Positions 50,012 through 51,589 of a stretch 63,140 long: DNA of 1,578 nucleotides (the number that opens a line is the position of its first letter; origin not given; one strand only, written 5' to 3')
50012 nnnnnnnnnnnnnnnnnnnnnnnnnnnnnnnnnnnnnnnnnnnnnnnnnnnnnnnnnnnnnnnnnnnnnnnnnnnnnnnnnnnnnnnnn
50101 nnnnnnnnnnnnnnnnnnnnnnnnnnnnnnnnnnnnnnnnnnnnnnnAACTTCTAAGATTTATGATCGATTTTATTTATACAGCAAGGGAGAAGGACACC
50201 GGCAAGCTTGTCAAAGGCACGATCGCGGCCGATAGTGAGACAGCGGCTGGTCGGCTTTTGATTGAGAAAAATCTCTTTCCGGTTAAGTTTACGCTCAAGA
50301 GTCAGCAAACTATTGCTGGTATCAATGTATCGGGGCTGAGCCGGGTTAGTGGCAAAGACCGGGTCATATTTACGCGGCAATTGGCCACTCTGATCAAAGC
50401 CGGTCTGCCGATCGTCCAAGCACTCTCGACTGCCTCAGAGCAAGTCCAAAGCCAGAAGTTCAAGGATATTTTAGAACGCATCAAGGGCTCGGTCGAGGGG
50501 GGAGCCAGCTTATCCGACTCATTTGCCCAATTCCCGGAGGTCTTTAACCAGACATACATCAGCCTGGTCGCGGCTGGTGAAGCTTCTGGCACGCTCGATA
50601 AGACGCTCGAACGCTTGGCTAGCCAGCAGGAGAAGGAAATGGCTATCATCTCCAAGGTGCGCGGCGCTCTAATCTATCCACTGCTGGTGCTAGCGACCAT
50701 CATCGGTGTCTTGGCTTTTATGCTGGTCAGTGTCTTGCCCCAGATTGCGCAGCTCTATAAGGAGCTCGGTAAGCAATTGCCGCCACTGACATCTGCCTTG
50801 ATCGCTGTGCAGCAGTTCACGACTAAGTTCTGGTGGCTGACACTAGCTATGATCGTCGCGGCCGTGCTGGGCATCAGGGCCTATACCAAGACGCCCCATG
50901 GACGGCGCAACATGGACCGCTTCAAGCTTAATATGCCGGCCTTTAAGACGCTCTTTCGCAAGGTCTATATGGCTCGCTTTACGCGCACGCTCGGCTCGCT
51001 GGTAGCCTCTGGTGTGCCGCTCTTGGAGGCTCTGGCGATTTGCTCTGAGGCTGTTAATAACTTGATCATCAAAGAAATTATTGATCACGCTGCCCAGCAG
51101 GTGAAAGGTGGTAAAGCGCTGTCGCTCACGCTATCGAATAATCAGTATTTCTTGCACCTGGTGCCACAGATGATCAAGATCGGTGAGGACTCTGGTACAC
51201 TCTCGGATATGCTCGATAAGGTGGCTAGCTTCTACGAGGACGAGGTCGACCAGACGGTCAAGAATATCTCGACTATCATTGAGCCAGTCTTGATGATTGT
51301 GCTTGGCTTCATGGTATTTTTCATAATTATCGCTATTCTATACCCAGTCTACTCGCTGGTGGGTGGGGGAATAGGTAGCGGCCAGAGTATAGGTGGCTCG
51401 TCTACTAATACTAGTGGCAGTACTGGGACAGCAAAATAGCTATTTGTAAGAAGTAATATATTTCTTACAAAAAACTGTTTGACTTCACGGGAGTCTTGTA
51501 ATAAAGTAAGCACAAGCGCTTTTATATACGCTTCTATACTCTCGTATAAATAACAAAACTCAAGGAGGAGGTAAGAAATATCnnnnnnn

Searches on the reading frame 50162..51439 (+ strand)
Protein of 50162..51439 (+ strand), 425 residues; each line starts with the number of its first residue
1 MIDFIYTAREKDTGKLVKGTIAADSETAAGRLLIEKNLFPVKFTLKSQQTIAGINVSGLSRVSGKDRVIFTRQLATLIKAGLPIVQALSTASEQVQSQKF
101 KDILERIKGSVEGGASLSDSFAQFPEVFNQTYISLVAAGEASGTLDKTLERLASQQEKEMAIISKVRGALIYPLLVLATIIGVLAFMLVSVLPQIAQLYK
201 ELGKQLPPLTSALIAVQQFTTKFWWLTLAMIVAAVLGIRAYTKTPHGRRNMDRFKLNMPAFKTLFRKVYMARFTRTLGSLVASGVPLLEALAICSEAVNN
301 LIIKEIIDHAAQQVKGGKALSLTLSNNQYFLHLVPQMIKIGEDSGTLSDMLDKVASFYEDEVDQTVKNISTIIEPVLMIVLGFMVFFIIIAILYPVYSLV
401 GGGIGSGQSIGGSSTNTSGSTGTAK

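Call 7: search_protein_families(library=pfam, proteins=[window:50162-51439:+], max_evalue=0.01)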
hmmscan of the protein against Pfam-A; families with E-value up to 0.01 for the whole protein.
window:50162-51439:+ (425 aa): 1 family
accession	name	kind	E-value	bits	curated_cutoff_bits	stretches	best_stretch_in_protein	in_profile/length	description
PF00482.28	T2SSF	-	8.7e-64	213.5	25.2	2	70-193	1-125/125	Type II secretion system (T2SS), protein F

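Call 14: find_related_loci(query=window:50162-51439:+, collection=genome_contigs, flank=10000)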
Query window:50162-51439:+ (425 aa) in genome_contigs; peptide patterns used: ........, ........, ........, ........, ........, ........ (x = any residue, [..] = any of these).
449 stretches matched a pattern; 402 encode a relative of the query (tblastn E <= 1e-3); the best 80 are kept; 80 distinct loci.
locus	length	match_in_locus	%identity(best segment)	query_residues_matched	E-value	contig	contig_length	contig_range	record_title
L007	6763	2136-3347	91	1-404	0e+0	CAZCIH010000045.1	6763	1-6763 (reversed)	MAG TPA_asm: uncultured Candidatus Saccharibacteria bacterium isolate SRP189682_co1_501 genome assembly, contig: NODE_30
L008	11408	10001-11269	82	1-414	0e+0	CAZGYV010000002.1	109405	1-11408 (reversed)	MAG TPA_asm: uncultured Candidatus Saccharibacteria bacterium isolate SRP192515_co1_377 genome assembly, contig: NODE_92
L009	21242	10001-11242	66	1-417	0e+0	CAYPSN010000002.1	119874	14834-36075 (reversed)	MAG TPA_asm: uncultured Candidatus Saccharibacteria bacterium isolate SRP133034_co1_64 genome assembly, contig: NODE_46_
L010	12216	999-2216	68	1-406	0e+0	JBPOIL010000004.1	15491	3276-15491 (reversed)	MAG: Patescibacteria group bacterium isolate MAG_140 c_000000550155, whole genome shotgun sequence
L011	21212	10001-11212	68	1-404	0e+0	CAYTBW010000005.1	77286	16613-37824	MAG TPA_asm: uncultured Candidatus Saccharibacteria bacterium isolate SRP285395_co2_395 genome assembly, contig: NODE_40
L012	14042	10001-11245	66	1-418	0e+0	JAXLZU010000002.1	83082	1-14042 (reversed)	MAG: Candidatus Saccharibacteria bacterium isolate STL-PAT10 C2.14.fa-2, whole genome shotgun sequence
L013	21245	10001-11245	65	1-418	1e-180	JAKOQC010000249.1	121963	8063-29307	MAG: bacterium isolate all_maxbin.105 k201_749839, whole genome shotgun sequence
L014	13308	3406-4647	66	1-415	2e-167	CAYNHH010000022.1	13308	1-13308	MAG TPA_asm: uncultured Candidatus Saccharibacteria bacterium isolate SRP170004_co1_35 genome assembly, contig: NODE_739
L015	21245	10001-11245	61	1-425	5e-167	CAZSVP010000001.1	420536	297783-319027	MAG TPA_asm: uncultured Candidatus Saccharibacteria bacterium isolate SRP173033_co1_288 genome assembly, contig: NODE_9_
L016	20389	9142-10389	61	1-419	1e-163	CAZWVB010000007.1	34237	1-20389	MAG TPA_asm: uncultured Candidatus Saccharibacteria bacterium isolate binchicken_co118_27 genome assembly, contig: NODE_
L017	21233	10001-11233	58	1-415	1e-157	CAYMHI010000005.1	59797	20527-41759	MAG TPA_asm: uncultured Candidatus Saccharibacteria bacterium isolate SRP342105_co2_402 genome assembly, contig: NODE_44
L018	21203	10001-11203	57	3-404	8e-156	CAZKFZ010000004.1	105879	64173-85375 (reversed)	MAG TPA_asm: uncultured Candidatus Saccharibacteria bacterium isolate SRP342105_co3_110 genome assembly, contig: NODE_78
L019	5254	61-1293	57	1-408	7e-155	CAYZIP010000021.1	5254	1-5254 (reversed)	MAG TPA_asm: uncultured Candidatus Saccharibacteria bacterium isolate SRP342105_co3_46 genome assembly, contig: NODE_219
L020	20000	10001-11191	57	3-400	2e-148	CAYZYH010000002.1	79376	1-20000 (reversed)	MAG TPA_asm: uncultured Candidatus Saccharibacteria bacterium isolate SRP342105_co1_503 genome assembly, contig: NODE_38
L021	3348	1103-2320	58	1-406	2e-151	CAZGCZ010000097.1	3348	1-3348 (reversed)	MAG TPA_asm: uncultured Candidatus Saccharibacteria bacterium isolate binchicken_co84_502 genome assembly, contig: k141_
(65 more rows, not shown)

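Call 19: find_encoding_contigs(protein=window:50162-51439:+, flank=4000, max_places=10)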
Protein window:50162-51439:+ (425 aa): 23 contigs read that carry it; 8 places shown.
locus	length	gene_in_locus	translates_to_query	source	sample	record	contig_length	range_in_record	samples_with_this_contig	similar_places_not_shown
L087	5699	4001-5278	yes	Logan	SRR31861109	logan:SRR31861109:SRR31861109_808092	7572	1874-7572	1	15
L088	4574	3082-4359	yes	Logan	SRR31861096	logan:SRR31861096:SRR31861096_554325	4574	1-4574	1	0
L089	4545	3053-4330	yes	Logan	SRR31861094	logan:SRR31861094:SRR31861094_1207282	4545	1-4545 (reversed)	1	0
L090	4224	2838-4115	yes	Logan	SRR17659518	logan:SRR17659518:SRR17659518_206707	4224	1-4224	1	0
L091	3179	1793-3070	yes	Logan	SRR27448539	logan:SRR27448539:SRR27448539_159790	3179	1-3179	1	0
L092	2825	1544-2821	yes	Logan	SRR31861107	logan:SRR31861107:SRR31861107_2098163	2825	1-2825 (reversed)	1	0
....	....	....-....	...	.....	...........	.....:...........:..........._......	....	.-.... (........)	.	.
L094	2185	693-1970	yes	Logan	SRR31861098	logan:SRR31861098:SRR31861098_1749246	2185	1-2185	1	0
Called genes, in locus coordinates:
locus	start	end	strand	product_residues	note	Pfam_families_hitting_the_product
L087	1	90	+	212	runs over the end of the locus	PF05137:PilN (faint)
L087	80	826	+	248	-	PF04350:PilO (faint)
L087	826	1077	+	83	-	-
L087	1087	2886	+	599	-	PF05157:MshEN, PF00437:T2SSE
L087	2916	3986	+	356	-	PF00437:T2SSE, PF13555:AAA_29 (faint)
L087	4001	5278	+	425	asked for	PF28597:T2SSF_N, PF00482:T2SSF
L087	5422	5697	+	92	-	?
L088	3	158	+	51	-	?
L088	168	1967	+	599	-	PF05157:MshEN, PF00437:T2SSE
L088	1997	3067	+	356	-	PF00437:T2SSE, PF13555:AAA_29 (faint)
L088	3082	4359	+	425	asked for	PF28597:T2SSF_N, PF00482:T2SSF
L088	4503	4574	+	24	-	?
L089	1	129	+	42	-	?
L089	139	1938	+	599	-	PF05157:MshEN, PF00437:T2SSE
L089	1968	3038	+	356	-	PF00437:T2SSE, PF13555:AAA_29 (faint)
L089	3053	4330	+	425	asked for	PF28597:T2SSF_N, PF00482:T2SSF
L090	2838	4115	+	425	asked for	PF28597:T2SSF_N, PF00482:T2SSF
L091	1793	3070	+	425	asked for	PF28597:T2SSF_N, PF00482:T2SSF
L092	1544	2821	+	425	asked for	PF28597:T2SSF_N, PF00482:T2SSF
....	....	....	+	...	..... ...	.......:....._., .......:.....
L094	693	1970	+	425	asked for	PF28597:T2SSF_N, PF00482:T2SSF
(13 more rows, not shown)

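Call 24: find_related_loci(query=window:50162-51439:+, collection=metagenome_contigs, flank=6000)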
Query window:50162-51439:+ (425 aa) in metagenome_contigs; peptide patterns used: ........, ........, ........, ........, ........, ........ (x = any residue, [..] = any of these).
478 stretches matched a pattern; 430 encode a relative of the query (tblastn E <= 1e-3); the best 80 are kept; 80 distinct loci.
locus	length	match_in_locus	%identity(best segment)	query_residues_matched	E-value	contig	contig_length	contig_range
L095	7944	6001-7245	66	1-418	0e+0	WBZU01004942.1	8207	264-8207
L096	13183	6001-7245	65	1-418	6e-180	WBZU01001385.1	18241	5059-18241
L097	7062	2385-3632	63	1-417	4e-172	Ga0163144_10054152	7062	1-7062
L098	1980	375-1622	61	1-415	6e-178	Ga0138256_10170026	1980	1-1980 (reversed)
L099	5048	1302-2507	49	1-404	1e-124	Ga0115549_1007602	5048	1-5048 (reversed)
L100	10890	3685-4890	50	1-403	2e-122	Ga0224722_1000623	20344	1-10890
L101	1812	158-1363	47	1-404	6e-127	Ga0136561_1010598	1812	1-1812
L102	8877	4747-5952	47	1-404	2e-118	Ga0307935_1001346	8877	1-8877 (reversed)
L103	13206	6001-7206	47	1-404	2e-117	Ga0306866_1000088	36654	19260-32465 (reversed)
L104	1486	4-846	63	123-403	6e-126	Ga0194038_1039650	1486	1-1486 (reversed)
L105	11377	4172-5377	47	1-404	4e-114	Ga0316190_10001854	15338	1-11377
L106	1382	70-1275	47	1-404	1e-119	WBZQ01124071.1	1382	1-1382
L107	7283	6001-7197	47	1-401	4e-105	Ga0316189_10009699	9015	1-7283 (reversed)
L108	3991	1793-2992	38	1-399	5e-93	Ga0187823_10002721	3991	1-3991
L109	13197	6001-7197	38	4-399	4e-92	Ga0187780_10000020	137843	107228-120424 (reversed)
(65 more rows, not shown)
